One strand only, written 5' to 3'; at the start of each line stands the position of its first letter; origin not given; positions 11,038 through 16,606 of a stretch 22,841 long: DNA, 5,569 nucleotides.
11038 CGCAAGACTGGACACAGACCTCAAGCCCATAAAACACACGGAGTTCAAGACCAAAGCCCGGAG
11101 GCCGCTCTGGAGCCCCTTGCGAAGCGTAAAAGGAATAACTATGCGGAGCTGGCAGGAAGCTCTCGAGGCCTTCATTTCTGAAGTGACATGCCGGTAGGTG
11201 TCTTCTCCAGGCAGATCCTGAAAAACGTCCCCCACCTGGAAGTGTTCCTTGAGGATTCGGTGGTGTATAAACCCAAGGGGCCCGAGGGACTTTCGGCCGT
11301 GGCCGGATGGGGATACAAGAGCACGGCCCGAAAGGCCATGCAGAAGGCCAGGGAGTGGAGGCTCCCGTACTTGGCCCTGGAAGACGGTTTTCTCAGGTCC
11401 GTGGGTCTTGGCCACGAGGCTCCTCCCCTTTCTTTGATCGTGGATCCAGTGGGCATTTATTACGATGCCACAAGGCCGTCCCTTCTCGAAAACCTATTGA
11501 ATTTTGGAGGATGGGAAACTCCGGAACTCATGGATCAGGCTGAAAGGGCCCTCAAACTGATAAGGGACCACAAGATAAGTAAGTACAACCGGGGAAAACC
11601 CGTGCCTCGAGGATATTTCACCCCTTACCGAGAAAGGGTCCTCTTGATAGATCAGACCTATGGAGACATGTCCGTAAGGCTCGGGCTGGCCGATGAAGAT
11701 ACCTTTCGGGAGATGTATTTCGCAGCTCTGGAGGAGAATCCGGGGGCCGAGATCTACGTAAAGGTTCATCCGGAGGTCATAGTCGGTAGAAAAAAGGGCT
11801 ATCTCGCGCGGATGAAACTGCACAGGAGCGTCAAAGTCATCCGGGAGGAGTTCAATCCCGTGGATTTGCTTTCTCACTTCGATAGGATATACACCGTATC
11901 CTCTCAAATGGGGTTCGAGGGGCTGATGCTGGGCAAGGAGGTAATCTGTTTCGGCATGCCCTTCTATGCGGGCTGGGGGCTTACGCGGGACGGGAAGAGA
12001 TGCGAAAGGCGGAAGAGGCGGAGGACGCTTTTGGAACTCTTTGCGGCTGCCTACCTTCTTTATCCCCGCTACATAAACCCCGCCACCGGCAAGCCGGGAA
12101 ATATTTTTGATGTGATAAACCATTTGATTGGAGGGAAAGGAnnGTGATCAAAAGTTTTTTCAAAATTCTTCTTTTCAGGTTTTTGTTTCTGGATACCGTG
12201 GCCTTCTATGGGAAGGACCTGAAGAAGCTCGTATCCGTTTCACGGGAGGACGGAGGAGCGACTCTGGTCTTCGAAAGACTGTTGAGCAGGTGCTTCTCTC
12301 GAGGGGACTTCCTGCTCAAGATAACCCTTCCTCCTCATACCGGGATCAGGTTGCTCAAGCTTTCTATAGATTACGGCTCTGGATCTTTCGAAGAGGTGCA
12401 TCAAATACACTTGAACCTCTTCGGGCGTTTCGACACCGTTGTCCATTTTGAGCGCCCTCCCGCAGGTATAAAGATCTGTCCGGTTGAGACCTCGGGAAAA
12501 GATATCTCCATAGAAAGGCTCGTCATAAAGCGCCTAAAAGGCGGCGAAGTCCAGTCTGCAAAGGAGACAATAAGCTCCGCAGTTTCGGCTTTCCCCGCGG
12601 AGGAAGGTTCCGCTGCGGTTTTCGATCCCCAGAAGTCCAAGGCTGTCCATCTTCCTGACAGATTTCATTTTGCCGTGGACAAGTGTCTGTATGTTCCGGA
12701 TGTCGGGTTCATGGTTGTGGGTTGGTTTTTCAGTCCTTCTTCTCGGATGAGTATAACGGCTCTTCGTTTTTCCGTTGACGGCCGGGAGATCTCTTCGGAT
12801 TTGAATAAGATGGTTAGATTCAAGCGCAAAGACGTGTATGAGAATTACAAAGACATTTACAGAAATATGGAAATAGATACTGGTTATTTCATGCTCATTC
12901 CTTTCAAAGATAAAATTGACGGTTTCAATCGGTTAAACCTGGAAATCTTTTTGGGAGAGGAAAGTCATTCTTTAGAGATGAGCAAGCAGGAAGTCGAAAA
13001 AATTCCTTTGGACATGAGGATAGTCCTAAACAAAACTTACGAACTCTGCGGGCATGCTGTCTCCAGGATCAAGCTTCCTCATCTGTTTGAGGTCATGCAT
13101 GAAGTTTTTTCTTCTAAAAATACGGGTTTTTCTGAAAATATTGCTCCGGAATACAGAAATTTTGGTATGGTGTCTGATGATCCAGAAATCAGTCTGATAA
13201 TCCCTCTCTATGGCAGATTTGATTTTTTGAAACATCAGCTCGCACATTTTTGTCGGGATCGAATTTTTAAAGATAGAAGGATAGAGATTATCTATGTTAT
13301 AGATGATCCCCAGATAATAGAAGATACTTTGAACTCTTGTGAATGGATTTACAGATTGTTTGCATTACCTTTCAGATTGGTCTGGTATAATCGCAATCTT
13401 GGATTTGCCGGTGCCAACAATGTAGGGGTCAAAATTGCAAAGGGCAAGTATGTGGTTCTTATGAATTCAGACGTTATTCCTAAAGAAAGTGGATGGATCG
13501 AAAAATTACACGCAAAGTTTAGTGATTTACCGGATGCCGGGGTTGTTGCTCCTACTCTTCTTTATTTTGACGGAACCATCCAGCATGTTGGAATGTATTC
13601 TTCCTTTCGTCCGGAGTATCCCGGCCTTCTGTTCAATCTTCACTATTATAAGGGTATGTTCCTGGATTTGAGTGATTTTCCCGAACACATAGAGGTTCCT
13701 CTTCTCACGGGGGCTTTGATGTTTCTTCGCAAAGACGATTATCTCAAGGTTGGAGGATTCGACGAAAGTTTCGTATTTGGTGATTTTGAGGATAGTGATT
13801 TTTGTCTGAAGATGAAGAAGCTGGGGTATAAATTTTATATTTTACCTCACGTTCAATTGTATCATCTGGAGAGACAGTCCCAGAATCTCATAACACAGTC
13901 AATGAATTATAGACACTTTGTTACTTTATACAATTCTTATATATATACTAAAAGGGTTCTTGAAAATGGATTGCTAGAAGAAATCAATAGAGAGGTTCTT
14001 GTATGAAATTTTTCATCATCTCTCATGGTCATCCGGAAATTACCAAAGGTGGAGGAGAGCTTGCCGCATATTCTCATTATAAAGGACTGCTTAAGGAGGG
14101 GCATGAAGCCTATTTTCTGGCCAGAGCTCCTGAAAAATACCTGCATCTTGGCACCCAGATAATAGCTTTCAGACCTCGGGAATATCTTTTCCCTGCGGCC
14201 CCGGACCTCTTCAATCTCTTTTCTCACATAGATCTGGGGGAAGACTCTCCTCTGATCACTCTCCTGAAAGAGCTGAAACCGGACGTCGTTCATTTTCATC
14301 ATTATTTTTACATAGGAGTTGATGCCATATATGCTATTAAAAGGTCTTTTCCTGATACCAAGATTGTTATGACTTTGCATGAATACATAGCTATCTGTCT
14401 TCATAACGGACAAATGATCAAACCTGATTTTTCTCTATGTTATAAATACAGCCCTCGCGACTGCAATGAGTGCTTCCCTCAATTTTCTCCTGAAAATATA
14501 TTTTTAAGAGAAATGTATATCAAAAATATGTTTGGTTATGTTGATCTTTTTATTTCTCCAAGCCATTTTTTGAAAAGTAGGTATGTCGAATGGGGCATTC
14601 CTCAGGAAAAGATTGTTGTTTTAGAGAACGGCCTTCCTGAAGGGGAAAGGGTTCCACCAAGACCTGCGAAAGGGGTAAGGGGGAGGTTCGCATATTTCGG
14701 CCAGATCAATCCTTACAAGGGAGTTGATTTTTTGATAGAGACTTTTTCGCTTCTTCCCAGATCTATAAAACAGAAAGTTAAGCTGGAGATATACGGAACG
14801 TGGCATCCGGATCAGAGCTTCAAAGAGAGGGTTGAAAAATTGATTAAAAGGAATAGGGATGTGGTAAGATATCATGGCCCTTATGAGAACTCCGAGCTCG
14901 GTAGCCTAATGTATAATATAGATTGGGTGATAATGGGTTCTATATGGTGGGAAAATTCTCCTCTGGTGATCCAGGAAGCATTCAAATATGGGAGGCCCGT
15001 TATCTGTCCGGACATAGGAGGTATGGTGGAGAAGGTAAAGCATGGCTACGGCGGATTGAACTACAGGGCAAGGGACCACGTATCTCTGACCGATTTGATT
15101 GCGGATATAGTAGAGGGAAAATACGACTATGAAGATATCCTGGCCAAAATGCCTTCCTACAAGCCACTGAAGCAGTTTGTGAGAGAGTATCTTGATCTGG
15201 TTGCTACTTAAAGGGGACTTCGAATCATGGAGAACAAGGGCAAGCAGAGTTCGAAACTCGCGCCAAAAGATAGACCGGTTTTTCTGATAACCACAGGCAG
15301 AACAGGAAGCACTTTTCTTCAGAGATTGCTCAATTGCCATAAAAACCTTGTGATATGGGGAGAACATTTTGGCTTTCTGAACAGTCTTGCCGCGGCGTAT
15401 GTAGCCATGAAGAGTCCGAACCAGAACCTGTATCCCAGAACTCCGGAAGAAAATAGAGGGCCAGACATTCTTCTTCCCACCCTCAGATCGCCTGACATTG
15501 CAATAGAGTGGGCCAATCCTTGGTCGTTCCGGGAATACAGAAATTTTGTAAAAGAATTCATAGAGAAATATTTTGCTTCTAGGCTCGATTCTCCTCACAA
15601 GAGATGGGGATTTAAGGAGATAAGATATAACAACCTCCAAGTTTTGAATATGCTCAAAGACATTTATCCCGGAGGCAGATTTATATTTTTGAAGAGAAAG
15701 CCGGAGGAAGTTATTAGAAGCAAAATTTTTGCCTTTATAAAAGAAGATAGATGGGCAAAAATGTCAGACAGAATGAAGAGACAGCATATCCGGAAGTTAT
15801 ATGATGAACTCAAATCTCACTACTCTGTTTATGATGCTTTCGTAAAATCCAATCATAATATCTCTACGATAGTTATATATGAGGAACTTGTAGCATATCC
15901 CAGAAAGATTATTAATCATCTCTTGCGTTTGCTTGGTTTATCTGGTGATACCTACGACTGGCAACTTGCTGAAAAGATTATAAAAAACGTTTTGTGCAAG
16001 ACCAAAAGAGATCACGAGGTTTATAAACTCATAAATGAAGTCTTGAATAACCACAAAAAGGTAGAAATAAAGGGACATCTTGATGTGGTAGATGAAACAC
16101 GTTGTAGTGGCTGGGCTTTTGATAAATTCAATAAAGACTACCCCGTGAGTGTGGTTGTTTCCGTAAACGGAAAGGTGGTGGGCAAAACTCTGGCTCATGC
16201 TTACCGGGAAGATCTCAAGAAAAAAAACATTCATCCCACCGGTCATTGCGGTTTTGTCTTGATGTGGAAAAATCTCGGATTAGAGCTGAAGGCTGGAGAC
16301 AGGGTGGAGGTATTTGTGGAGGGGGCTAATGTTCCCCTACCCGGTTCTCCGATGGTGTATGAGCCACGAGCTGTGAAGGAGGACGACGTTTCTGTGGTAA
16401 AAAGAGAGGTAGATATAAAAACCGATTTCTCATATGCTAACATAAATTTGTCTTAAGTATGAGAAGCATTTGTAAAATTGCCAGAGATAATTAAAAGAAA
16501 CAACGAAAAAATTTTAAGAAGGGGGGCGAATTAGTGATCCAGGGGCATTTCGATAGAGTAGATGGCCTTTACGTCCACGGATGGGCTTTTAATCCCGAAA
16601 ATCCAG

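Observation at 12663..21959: One ~80-100-aa module occurs five times, fused to two glycosyltransferases and both sulfotransferases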

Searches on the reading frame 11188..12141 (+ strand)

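Call 4: search_protein_families(library=pfam, proteins=[window:11188-12141:+], max_evalue=0.1)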
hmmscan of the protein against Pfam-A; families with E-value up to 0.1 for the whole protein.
window:11188-12141:+ (318 aa): 2 families
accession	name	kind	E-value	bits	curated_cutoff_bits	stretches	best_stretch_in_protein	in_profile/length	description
PF05159.20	Capsule_synth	-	4.7e-50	171.2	20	1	37-295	2-310/310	Capsule polysaccharide biosynthesis protein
PF12644.12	DUF3782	-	0.078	13.6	24.4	0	154-188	27-61/78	Protein of unknown function (DUF3782)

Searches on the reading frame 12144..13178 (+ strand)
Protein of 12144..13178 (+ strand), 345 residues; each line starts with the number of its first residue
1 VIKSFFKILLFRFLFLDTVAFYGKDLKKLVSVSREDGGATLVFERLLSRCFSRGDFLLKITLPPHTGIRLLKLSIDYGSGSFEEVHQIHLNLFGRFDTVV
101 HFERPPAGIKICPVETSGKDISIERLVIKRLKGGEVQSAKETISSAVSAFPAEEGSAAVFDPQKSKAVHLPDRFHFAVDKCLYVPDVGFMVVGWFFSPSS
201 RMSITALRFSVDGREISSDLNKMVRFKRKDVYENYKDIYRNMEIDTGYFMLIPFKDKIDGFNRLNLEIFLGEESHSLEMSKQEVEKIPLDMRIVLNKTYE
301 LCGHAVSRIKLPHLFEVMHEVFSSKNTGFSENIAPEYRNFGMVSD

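Call 36: find_homologous_proteins(query=window:12144-13178:+, max_evalue=0.01)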
Query window:12144-13178:+: 1178 candidates shared short words with the query, none scored E <= 0.01.

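Call 64: find_related_loci(query=window:12144-13178:+, collection=metagenome_contigs, flank=3000)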
Query window:12144-13178:+ (345 aa) in metagenome_contigs; peptide patterns used: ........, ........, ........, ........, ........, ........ (x = any residue, [..] = any of these).
242 stretches matched a pattern, but none encodes a relative of the query by tblastn (E <= 1e-3).
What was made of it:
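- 12144..14006 (+): Host gene 1: GT2 glycosyltransferase (620 aa) with an orphan 345-aa N-terminal region that contains e. The N-terminal region has no homologues in the protein database or in metagenome contigs (calls 36, 64).
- No homologues exist to build a profile (calls 36, 64).
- Tried and rejected: It found nothing for the N-terminal 345 aa of the 12144 GT2 (call 36), and a metagenome scan also found nothing (call 64).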

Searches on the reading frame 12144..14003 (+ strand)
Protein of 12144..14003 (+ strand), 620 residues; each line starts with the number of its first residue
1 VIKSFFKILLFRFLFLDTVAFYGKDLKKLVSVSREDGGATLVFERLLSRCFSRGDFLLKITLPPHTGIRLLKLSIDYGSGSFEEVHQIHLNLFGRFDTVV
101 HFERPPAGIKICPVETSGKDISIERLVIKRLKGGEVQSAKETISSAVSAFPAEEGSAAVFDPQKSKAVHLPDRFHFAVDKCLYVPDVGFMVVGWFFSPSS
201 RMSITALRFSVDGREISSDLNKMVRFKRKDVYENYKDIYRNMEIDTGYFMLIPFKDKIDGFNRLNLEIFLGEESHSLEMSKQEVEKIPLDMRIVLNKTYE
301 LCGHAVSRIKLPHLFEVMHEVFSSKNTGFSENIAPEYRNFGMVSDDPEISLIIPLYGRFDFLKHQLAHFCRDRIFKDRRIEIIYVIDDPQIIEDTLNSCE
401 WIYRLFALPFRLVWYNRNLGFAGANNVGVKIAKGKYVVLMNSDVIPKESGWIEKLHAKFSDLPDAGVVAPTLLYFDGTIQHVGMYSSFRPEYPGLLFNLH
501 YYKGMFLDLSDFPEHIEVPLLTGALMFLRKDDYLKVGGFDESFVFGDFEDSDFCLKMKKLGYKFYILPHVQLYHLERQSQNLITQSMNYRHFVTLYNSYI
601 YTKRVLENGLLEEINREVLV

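Call 4: search_protein_families(library=pfam, proteins=[window:12144-14003:+], max_evalue=0.1)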
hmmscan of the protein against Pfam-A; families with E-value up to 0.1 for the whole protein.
window:12144-14003:+ (620 aa): 6 families
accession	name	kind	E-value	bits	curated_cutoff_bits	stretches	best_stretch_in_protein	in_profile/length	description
PF00535.33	Glycos_transf_2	-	6.4e-14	52.7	23.3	1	350-485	1-129/168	Glycosyl transferase family 2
PF13641.12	Glyco_tranf_2_3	-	3.3e-07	31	27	1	347-582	1-219/230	Glycosyltransferase like family 2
PF02709.20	Glyco_transf_7C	-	3.6e-06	27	23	1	508-574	6-74/78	N-terminal domain of galactosyltransferase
PF13712.12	Glyco_tranf_2_5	-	2.4e-05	24.6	27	1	421-572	41-185/210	Glycosyltransferase like family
PF10111.15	Glyco_tranf_2_2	-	3.6e-05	23.8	27.3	1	390-592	38-228/276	Glycosyltransferase like family 2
PF13632.12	Glyco_trans_2_3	-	0.0031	17.8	27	1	521-573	72-122/198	Glycosyl transferase family group 2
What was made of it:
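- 12144..14006 (+): Pfam Glycos_transf_2 at aa 350-485 (call 4).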

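Call 33: search_protein_families(library=ncbifam, proteins=[window:12144-14003:+], max_evalue=0.01)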
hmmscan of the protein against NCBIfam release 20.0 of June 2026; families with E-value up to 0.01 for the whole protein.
window:12144-14003:+ (620 aa): 10 families
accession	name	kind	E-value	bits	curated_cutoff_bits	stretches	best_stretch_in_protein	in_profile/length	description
TIGR03965.1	mycofact_glyco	equivalog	6.5e-17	61.5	280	1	344-579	71-285/467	mycofactocin biosynthesis glycosyltransferase MftF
NF041875.1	EPS_EpsD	equivalog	8.3e-15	55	370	1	349-592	1-226/325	exopolysaccharide biosynthesis glycosyltransferase EpsD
NF038299.1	EPS_HpsN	equivalog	9.3e-12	44.5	425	1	347-597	1-244/317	hormogonium polysaccharide biosynthesis glycosyltransferase HpsN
TIGR01556.1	rhamnosyltran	subfamily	1.3e-09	37.7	200.55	1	411-576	48-202/281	rhamnosyltransferase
TIGR03111.1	glyc2_xrt_Gpos1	hypoth_equivalog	2.2e-05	23.4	363.95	1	339-482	41-179/439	TIGR03111 family XrtG-associated glycosyltransferase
NF050819.1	PolSacchBiosHfsG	equivalog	0.00025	20.3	500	1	346-455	11-113/302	polysaccharide biosynthesis protein HfsG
NF007482.0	PRK10073.1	equivalog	0.00038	19.6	423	1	342-443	1-95/334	glycosyltransferase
NF047683.1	TeichurnBiosyTuaG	equivalog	0.00049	19.8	400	1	342-447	1-100/252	teichuronic acid biosynthesis protein TuaG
NF047730.1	tRNAMtaseTrm5b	equivalog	0.0037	16.5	600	1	246-312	33-95/330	tRNA (guanine(37)-N1)-methyltransferase Trm5b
TIGR03937.1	PgaC_IcaA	equivalog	0.0041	16.1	422.3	1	344-449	42-141/407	poly-beta-1,6-N-acetyl-D-glucosamine synthase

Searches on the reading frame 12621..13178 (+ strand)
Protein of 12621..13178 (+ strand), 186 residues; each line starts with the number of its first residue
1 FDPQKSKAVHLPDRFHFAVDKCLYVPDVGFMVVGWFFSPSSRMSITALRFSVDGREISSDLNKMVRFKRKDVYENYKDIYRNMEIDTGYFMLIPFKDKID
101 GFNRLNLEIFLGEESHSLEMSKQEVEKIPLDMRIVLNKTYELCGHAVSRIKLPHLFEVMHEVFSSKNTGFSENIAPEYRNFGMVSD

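Call 76: predict_structure(protein=window:12621-13178:+)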
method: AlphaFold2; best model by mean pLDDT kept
length: 186 residues; sequences in the alignment: 1
mean_pLDDT: 46.5   pTM: 0.46
mean pLDDT of the five models: 46.5, 44.4, 41.6, 35.1, 34.7
residues with pLDDT >= 90: 0; 70-90: 13; 50-70: 59; < 50: 114
segments of 3 or more residues with pLDDT < 50: 1-7, 24-29, 60-90, 94-98, 128-186
pLDDT, mean of each block of 10 residues (from residue 1): 45 52 49 55 60 64 43 40 43 48 68 71 56 33 32 33 29 30 24
secondary structure, 60 per line:
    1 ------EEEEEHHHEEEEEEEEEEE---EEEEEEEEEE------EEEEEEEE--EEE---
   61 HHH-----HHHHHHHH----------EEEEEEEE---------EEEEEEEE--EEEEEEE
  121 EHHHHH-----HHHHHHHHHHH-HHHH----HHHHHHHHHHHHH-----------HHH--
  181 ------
elements in order: E7-11 E15-25 E29-38 E45-52 E55-57 H69-76 E87-94 E104-111 E114-121 H122-126 H132-142 H144-147 H152-164
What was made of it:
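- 12639..12983 (+): Probable module copy e (aa 166-280, internal, upstream of the GT2 domain that starts at aa 347); WgeF-like divergent subtype with a 5-residue insertion between the R-K-D-V helix and the G-Y-F strand. Same order of secondary-structure elements in an AF2 model with pLDDT 46.5 (call 76).
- On The module family itself: Copy e: same order of elements but pLDDT 46.5, so inconclusive for e (call 76).
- Checked: (4) A low-confidence single-sequence AF2 model shows the same order of strands and helix (call 76).
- AF2 pLDDT 46.5 (call 76). The order of secondary-structure elements is the same (call 76).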

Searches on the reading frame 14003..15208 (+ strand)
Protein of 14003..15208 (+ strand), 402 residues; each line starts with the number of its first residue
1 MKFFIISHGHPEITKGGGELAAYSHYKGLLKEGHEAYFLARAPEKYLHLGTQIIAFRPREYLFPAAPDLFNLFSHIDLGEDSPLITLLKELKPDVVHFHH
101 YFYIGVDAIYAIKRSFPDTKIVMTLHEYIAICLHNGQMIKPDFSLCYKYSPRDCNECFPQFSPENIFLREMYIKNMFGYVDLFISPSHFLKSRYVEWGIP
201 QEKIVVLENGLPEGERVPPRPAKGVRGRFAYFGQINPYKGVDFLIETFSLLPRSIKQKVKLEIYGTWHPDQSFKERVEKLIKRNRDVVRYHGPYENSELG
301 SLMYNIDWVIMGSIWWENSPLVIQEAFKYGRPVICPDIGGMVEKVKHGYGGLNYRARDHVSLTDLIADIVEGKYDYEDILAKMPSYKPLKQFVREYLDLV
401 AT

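Call 4: search_protein_families(library=pfam, proteins=[window:14003-15208:+], max_evalue=0.1)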
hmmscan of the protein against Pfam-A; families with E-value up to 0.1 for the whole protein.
window:14003-15208:+ (402 aa): 7 families
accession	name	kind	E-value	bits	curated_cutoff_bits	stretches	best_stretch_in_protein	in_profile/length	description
PF00534.26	Glycos_transf_1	-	7.5e-21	74.9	26.4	1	229-374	18-160/172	Glycosyl transferases group 1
PF13439.12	Glyco_transf_4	-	4.6e-19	69.5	28.5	1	16-211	2-166/170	Glycosyltransferase Family 4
PF13692.12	Glyco_trans_1_4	-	3.9e-17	63.3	27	1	228-369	3-139/142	Glycosyl transferases group 1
PF13579.12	Glyco_trans_4_4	-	1.9e-08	35.2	29.7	1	16-210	1-158/158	Glycosyl transferase 4-like domain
PF20706.3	GT4-conflict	-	7.9e-05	22.2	26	1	201-345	171-320/385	Family 4 Glycosyltransferase in conflict systems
PF23792.1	CD1375-like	-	0.031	14.7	27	0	368-399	9-34/48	CD1375-like protein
PF13477.12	Glyco_trans_4_2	-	0.07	13.7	23.4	0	84-126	66-107/139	Glycosyl transferase 4-like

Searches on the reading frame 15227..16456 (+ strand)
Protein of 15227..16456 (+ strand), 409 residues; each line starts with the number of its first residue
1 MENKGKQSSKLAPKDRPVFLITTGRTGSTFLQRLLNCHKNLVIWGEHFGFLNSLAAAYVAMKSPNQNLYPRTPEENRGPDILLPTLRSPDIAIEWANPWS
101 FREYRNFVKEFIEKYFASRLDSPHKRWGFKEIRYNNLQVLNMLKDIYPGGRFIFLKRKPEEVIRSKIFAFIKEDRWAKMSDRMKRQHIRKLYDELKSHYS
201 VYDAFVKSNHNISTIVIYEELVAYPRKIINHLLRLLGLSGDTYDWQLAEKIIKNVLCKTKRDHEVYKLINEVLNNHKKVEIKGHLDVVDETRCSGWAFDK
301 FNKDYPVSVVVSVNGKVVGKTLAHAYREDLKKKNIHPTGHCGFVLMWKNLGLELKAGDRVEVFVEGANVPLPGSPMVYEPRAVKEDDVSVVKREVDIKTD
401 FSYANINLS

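Call 4: search_protein_families(library=pfam, proteins=[window:15227-16453:+], max_evalue=0.1)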
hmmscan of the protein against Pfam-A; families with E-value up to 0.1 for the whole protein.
window:15227-16453:+ (409 aa): 2 families
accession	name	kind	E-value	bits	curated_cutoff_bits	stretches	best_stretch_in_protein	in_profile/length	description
PF13469.12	Sulfotransfer_3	-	3.6e-16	60.5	27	1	17-239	1-213/216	Sulfotransferase family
PF00685.33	Sulfotransfer_1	-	0.00054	19.9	22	0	16-39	2-25/255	Sulfotransferase domain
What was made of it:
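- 16067..16363 (+): Module copy c (aa 281-379, C-terminal part of the Sulfotransfer_3 enzyme). The Sulfotransfer_3 domain occupies aa 17-239 (call 4).
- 15227..16456 (+): Host gene 2: sulfotransferase (409 aa), identical to OAQ19869.1 / WP_068671779.1 of Thermosulfurimonas dismutans. Pfam Sulfotransfer_3, E 3.6e-16 (call 4).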

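Call 16: find_encoding_contigs(protein=window:15227-16456:+, flank=10000, max_places=6)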
Protein window:15227-16456:+ (409 aa): no gene with exactly this product is on record in the collection.
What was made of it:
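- Tried and rejected: find_encoding_contigs did not find the window's sulfotransferase (call 16).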

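Call 33: search_protein_families(library=ncbifam, proteins=[window:15227-16453:+], max_evalue=0.01)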
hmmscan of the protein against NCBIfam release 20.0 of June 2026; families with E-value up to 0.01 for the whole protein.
window:15227-16453:+ (409 aa): 1 family
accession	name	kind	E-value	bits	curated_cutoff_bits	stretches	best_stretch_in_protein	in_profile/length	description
TIGR01910.1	DapE-ArgE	subfamily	0.0041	16.4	217.6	1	227-302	25-90/373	ArgE/DapE family deacylase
